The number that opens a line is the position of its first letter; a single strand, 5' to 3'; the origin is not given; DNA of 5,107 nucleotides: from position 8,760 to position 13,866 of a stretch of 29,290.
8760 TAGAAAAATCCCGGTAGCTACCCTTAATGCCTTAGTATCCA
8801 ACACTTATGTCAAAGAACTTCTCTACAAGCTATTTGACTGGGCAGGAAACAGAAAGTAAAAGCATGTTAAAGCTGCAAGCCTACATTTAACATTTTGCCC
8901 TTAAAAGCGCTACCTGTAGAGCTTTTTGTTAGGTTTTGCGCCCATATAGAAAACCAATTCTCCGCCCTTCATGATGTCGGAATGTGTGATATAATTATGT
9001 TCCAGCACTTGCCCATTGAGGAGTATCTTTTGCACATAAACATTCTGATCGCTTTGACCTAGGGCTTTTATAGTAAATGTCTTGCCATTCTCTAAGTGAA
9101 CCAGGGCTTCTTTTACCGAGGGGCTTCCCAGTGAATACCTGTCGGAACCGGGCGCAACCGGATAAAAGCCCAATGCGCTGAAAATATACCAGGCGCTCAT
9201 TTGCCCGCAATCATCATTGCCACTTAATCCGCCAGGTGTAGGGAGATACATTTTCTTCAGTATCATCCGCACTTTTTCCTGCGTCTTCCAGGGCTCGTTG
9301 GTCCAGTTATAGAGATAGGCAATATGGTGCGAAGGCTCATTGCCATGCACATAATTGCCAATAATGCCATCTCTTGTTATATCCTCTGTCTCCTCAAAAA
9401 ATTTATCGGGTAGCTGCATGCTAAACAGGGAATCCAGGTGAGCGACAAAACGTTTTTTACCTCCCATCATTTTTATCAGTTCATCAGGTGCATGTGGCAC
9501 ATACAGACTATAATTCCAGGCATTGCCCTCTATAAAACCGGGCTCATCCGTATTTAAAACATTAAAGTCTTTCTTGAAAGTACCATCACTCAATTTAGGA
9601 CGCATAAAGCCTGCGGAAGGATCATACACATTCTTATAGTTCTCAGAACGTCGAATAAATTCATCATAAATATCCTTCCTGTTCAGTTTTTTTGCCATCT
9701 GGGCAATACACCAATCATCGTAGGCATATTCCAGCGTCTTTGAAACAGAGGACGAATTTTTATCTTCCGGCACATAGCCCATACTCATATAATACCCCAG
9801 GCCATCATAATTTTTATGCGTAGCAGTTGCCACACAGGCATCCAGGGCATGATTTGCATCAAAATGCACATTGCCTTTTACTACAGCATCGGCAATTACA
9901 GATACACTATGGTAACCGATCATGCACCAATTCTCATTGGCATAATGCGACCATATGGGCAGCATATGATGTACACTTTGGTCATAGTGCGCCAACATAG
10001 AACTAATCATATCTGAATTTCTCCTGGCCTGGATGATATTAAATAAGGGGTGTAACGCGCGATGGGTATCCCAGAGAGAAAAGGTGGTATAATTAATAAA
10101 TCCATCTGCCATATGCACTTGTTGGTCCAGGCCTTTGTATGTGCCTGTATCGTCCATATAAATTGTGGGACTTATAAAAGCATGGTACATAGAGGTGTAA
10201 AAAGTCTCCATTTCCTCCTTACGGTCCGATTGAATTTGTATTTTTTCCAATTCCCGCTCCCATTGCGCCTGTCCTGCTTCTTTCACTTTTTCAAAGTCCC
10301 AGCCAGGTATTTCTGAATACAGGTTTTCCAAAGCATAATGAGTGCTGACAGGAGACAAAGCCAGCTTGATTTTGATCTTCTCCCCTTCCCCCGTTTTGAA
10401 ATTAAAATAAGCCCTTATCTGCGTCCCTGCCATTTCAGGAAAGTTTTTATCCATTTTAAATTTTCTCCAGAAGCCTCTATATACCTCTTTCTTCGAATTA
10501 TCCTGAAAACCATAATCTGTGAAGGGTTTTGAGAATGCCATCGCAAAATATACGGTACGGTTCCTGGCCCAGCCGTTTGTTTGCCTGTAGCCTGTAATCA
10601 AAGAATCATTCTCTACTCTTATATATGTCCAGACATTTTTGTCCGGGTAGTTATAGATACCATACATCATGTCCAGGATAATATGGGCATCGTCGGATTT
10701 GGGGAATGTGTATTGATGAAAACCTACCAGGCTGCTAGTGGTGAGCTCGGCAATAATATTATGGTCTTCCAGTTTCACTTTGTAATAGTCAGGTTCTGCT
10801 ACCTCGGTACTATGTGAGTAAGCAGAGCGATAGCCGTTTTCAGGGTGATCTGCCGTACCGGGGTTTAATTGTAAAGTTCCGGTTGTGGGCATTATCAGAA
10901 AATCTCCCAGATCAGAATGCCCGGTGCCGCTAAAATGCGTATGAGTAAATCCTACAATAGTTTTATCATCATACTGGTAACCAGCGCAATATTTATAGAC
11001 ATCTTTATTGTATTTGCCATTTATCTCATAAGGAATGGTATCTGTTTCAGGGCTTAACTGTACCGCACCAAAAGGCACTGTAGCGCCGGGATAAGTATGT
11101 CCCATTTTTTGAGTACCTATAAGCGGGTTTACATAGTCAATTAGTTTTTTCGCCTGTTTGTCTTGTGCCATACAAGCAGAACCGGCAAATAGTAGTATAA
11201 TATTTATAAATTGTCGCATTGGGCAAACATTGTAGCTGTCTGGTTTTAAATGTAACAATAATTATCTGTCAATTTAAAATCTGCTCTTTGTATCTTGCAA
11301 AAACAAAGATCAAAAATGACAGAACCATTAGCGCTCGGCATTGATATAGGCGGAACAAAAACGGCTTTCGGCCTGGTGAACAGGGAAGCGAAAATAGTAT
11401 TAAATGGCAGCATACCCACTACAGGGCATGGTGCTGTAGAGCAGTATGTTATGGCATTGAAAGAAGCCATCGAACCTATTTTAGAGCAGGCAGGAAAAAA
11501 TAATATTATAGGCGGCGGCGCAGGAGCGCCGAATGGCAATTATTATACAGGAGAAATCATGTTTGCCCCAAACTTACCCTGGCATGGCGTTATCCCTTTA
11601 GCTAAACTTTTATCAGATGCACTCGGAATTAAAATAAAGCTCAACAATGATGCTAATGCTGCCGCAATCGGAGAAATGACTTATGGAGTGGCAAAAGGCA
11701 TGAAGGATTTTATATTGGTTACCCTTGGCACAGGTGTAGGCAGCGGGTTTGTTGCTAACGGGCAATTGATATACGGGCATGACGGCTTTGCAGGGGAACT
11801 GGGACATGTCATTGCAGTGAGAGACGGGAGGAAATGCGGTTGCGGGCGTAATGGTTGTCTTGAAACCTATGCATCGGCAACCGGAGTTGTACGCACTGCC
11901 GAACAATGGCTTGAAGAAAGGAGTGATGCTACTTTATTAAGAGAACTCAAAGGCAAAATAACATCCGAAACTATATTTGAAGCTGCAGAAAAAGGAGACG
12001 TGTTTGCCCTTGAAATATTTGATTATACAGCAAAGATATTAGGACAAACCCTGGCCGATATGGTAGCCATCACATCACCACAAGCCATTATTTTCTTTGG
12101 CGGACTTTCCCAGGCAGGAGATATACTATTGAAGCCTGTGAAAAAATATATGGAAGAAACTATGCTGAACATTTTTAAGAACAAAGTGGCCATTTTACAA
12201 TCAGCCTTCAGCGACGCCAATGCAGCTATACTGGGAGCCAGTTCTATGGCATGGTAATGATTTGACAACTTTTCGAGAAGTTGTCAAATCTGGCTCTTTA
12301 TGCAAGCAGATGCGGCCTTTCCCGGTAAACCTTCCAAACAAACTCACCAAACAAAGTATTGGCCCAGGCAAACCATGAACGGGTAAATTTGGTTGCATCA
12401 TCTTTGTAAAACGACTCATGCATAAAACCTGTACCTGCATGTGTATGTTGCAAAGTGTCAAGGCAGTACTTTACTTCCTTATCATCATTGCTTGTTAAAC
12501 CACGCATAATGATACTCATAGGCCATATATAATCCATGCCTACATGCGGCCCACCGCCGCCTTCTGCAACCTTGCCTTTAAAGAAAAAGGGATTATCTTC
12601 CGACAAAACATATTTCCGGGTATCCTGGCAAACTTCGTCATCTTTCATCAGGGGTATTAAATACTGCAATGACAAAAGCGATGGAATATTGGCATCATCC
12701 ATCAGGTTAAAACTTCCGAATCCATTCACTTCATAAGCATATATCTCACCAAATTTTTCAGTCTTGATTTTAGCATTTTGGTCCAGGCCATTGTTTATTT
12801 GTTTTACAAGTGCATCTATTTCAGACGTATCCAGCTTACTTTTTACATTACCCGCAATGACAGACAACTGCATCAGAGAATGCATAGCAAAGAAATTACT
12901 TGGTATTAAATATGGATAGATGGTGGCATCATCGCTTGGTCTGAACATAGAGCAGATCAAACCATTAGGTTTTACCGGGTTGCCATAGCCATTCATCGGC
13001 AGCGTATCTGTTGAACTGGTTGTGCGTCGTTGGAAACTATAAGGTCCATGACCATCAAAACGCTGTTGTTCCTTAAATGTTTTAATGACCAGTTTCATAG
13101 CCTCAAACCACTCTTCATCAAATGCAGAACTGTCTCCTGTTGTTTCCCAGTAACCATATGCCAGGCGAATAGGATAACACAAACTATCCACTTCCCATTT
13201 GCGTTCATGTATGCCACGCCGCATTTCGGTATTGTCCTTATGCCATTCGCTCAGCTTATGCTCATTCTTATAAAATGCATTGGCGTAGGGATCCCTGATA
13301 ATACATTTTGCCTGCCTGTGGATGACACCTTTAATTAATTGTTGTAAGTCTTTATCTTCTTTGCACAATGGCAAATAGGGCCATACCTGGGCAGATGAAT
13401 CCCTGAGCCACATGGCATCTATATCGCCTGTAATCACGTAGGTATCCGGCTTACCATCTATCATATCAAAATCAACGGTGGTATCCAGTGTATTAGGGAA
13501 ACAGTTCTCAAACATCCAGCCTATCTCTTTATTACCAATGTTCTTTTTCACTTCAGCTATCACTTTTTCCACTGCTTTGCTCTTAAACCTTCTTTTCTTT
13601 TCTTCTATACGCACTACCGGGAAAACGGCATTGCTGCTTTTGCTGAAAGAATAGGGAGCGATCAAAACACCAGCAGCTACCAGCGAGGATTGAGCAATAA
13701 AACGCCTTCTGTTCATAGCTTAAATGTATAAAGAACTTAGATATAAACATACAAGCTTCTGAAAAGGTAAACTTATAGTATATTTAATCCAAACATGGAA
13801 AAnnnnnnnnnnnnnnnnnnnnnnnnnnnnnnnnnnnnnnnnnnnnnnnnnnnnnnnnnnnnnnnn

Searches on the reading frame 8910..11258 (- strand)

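Call 24: search_protein_families(library=pfam, proteins=[window:8910-11258:-], max_evalue=0.0001)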
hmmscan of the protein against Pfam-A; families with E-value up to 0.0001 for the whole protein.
window:8910-11258:- (782 aa): 2 families
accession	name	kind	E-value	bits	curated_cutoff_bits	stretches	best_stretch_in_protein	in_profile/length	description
PF07971.18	Glyco_hydro_92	-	1.1e-180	602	24.6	1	309-773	2-463/464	Glycosyl hydrolase family 92 catalytic domain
PF17678.7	Glyco_hydro_92N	-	4.2e-78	262.9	34.5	1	42-302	1-236/236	Glycosyl hydrolase family 92 N-terminal domain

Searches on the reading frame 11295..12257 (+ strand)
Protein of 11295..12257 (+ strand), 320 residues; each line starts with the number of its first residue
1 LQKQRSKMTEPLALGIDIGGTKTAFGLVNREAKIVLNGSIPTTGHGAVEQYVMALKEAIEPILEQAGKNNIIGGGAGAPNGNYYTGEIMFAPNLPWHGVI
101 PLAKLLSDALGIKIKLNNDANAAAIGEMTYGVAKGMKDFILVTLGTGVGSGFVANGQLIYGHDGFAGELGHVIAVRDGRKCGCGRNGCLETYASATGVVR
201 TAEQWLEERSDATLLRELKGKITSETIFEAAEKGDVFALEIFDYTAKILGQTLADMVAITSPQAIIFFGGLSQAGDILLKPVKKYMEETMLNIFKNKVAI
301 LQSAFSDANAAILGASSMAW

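Call 24: search_protein_families(library=pfam, proteins=[window:11295-12257:+], max_evalue=0.0001)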
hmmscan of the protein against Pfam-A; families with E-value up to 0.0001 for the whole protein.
window:11295-12257:+ (320 aa): 2 families
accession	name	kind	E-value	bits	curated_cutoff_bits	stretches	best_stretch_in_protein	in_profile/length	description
PF00480.26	ROK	-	1.7e-65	221.9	22.9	1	14-319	2-291/294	ROK family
PF01869.26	BcrAD_BadFG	-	1.1e-07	32.1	31.5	0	14-69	1-58/271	BadF/BadG/BcrA/BcrD ATPase family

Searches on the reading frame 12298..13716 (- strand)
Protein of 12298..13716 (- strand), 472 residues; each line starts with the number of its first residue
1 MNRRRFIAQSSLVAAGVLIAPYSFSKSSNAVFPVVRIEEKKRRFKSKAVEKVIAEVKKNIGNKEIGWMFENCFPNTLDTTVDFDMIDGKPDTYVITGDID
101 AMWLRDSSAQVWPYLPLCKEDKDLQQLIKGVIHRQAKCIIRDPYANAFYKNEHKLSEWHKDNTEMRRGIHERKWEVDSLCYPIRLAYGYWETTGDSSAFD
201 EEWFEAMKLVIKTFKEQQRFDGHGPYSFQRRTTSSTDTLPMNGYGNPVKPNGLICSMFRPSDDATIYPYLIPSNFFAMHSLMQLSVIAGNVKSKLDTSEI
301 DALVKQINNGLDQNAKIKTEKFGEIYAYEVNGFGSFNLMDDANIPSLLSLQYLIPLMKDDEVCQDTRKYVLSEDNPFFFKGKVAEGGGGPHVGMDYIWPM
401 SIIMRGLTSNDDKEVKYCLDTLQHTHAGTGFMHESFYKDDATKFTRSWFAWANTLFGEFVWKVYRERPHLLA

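Call 24: search_protein_families(library=pfam, proteins=[window:12298-13716:-], max_evalue=0.0001)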
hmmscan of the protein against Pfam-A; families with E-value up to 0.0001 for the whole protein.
window:12298-13716:- (472 aa): 1 family
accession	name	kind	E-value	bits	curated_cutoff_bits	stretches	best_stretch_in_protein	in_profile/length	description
PF06824.17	Glyco_hydro_125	-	1.1e-166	555.3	23.4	1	63-460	2-413/414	Metal-independent alpha-mannosidase (GH125)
